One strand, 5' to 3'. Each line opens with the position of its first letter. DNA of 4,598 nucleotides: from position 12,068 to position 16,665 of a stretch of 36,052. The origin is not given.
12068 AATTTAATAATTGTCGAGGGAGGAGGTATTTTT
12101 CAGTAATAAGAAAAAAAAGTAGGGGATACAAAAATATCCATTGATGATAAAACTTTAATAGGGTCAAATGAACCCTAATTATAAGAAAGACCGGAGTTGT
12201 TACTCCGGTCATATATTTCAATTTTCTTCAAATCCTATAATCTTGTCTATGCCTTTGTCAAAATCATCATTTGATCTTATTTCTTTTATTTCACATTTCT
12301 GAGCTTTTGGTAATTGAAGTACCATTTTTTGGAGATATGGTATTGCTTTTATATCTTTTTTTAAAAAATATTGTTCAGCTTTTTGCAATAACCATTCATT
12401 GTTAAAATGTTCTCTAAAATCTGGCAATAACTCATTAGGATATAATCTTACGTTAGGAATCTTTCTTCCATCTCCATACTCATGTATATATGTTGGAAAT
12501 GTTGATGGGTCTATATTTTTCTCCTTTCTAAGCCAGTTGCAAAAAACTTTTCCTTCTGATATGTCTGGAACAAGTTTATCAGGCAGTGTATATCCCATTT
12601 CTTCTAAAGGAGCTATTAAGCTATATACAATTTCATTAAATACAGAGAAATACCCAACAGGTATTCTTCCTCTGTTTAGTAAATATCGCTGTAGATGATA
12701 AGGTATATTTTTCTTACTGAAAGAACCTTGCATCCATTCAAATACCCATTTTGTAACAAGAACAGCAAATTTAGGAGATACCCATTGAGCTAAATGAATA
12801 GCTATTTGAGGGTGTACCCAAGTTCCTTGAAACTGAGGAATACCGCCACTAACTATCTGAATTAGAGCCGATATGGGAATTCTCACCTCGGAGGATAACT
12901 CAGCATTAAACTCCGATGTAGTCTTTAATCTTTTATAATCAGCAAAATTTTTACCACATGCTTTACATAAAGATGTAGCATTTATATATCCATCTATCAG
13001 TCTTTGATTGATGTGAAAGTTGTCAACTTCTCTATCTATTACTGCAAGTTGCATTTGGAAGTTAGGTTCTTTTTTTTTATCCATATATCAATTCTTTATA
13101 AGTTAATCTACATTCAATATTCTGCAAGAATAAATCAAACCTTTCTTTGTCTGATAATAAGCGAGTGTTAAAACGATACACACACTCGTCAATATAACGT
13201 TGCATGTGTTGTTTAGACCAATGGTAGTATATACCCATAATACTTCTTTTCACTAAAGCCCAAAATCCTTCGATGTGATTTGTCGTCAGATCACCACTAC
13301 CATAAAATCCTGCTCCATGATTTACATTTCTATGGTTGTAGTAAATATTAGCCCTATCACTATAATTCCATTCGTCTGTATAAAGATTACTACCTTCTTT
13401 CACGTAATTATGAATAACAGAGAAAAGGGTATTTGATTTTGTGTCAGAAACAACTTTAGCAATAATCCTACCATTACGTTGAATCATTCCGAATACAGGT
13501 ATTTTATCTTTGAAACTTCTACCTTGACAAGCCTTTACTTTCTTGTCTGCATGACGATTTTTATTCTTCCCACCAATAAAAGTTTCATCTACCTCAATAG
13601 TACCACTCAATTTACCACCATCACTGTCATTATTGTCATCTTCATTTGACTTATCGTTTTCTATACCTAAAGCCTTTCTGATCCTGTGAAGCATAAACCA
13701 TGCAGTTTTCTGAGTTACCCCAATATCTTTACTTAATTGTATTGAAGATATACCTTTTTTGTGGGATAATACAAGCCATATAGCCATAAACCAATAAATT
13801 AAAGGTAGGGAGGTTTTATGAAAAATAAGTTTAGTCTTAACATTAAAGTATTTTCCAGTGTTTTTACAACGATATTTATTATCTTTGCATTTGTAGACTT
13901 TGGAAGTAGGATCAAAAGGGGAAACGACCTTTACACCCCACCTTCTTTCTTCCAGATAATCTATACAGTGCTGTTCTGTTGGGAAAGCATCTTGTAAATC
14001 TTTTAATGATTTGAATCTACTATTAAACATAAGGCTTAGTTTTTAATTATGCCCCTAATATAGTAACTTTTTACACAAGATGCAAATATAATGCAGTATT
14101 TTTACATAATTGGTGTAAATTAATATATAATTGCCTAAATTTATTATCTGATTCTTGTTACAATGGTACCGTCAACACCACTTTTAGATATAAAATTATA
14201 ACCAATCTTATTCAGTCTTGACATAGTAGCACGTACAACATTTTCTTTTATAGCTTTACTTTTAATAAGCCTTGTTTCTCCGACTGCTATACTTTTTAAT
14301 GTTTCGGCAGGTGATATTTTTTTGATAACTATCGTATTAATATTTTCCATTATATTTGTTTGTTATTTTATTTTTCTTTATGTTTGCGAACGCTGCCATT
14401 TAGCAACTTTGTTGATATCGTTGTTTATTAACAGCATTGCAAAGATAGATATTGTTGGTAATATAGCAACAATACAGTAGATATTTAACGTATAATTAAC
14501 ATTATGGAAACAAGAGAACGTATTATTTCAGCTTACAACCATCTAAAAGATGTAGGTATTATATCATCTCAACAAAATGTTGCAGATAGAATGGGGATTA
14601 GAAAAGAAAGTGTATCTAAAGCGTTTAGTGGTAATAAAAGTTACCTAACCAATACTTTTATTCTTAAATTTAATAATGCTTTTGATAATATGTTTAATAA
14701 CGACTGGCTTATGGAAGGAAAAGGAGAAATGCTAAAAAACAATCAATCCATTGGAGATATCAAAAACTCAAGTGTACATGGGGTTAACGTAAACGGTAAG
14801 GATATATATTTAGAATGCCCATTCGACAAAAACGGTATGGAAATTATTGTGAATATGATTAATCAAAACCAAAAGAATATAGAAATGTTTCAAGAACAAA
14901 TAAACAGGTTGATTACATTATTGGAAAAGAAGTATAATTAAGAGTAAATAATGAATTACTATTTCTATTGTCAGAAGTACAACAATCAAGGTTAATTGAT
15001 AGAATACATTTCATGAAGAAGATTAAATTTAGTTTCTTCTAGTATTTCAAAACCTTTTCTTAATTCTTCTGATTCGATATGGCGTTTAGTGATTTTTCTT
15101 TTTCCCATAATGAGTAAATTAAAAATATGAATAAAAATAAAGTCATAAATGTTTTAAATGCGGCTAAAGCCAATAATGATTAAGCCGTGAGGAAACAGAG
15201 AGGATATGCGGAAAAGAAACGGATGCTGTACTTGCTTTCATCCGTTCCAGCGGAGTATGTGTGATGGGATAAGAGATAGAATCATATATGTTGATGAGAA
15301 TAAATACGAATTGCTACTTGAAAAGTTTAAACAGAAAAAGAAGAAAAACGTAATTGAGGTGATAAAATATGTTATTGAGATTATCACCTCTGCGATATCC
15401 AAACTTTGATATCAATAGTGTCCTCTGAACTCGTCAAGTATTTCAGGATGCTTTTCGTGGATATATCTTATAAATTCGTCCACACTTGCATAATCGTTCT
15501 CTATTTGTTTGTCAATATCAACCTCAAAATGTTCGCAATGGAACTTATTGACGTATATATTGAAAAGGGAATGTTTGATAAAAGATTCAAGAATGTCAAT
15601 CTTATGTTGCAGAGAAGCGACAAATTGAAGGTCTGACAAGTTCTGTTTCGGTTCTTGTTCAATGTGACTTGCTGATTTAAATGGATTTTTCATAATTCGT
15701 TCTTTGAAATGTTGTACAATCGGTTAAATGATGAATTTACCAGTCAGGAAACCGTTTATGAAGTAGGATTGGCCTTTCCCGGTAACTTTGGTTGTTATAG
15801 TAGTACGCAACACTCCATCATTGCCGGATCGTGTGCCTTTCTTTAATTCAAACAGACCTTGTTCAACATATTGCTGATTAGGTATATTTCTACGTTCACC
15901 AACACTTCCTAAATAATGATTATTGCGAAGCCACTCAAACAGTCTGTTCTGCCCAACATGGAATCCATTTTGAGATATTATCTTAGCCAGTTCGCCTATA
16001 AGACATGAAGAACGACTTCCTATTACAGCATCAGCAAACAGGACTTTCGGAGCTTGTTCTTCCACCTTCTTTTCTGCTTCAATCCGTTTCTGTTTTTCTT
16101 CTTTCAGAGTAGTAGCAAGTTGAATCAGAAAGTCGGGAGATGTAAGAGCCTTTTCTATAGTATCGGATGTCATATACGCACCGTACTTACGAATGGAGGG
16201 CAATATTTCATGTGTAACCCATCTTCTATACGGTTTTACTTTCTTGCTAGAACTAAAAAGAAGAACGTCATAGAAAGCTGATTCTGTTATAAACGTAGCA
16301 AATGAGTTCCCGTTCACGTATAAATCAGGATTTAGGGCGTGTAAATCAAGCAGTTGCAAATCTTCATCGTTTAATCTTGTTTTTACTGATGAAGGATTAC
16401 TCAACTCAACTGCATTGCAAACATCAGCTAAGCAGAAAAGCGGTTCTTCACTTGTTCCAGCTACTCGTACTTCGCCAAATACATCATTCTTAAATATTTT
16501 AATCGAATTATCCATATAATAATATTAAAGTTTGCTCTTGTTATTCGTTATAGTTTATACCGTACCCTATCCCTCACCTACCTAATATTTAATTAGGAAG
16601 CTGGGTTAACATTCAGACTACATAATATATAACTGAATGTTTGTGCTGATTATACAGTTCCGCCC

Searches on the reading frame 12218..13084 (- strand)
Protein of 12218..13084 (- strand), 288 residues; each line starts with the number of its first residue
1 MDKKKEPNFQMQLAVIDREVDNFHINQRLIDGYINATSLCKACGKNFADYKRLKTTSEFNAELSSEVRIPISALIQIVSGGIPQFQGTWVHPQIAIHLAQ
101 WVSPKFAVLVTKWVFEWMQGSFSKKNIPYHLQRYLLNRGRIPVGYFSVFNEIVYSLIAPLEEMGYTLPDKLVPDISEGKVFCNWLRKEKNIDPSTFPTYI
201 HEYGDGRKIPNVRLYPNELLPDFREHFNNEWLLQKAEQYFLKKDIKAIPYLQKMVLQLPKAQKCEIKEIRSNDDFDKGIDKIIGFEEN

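Call 23: search_protein_families(library=pfam, proteins=[window:12218-13084:-], max_evalue=0.01)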
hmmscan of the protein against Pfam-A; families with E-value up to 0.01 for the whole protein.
window:12218-13084:- (288 aa): 1 family
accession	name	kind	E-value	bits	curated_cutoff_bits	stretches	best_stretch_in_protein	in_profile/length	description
PF04383.19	KilA-N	-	2.4e-25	88.9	23.8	1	22-119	5-106/107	KilA-N domain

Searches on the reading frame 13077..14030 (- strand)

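Call 23: search_protein_families(library=pfam, proteins=[window:13077-14030:-], max_evalue=0.01)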
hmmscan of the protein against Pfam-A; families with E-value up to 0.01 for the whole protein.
window:13077-14030:- (317 aa): 2 families
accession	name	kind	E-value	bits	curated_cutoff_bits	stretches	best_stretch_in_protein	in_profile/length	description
PF12762.13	DDE_Tnp_IS1595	-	4.8e-45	153.7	27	1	140-288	1-153/153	ISXO2-like transposase domain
PF12760.12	Zn_ribbon_IS1595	-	0.0027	18.1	25.4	1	17-56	1-41/46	Transposase zinc-ribbon domain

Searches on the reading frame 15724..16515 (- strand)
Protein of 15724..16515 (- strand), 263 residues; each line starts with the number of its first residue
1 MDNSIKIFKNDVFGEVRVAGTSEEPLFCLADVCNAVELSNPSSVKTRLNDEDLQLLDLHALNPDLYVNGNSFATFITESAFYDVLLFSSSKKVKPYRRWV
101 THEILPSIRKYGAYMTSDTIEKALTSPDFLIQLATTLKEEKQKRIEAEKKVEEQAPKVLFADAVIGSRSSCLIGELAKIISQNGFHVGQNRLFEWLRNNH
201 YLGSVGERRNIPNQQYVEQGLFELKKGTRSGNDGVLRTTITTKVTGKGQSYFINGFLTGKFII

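Call 11: find_encoding_contigs(protein=window:15724-16515:-, flank=3000, max_places=10)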
Protein window:15724-16515:- (263 aa): 25 contigs read that carry it; 10 places shown.
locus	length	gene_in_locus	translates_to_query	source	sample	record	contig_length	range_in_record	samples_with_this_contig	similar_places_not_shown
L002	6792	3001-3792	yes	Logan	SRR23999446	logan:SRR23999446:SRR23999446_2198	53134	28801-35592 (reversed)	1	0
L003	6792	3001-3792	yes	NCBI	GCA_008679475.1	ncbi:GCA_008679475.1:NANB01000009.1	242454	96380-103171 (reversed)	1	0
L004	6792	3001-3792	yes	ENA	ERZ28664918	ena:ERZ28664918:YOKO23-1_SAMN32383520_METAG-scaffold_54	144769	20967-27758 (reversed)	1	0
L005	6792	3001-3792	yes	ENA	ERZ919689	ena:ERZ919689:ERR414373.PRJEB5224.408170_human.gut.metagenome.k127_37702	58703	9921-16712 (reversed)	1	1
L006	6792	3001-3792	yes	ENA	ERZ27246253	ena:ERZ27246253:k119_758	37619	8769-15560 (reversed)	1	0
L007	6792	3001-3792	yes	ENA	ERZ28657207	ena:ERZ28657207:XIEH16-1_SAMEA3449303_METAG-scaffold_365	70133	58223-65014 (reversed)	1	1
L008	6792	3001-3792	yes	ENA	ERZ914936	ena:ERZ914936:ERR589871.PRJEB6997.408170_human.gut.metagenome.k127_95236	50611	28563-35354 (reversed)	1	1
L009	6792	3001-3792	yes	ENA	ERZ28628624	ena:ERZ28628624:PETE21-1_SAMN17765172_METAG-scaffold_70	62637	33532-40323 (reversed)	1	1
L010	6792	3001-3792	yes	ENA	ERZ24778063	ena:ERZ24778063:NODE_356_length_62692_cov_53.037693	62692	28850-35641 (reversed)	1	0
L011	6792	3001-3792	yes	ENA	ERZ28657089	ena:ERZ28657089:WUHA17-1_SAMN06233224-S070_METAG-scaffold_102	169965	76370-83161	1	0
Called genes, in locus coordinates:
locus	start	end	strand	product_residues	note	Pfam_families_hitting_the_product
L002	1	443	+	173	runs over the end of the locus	-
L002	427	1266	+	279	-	-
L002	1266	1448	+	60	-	-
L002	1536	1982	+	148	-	-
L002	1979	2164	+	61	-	-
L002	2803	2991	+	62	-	PF09669:Phage_pRha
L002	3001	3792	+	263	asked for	PF02498:Bro-N, PF03374:ANT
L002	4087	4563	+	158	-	-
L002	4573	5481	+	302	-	PF04383:KilA-N, PF03374:ANT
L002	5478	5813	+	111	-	-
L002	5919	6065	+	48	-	-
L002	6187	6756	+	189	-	-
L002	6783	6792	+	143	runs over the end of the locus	-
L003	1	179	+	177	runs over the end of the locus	-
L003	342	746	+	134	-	-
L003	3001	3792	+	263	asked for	PF02498:Bro-N, PF03374:ANT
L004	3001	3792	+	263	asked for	PF02498:Bro-N, PF03374:ANT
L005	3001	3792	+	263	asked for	PF02498:Bro-N, PF03374:ANT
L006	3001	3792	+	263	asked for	PF02498:Bro-N, PF03374:ANT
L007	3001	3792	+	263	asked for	PF02498:Bro-N, PF03374:ANT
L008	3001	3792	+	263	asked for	PF02498:Bro-N, PF03374:ANT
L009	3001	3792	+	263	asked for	PF02498:Bro-N, PF03374:ANT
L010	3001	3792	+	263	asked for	PF02498:Bro-N, PF03374:ANT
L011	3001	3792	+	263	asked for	PF02498:Bro-N, PF03374:ANT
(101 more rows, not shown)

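Call 23: search_protein_families(library=pfam, proteins=[window:15724-16515:-], max_evalue=0.01)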
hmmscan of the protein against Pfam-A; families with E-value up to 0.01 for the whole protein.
window:15724-16515:- (263 aa): 2 families
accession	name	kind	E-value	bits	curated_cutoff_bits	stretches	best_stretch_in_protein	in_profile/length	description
PF03374.19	ANT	-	6.3e-32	110.6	25.3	1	148-256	1-105/108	Phage antirepressor protein KilAC domain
PF02498.22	Bro-N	-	7.4e-13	49.4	25.6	1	15-106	1-96/96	BRO family, N-terminal domain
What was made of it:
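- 15724..16515 (-): Cargo gene in this window: Bro-N + ANT/KilAC antirepressor-like protein (263 aa). Call 23 (ANT 6e-32, Bro-N 7e-13).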
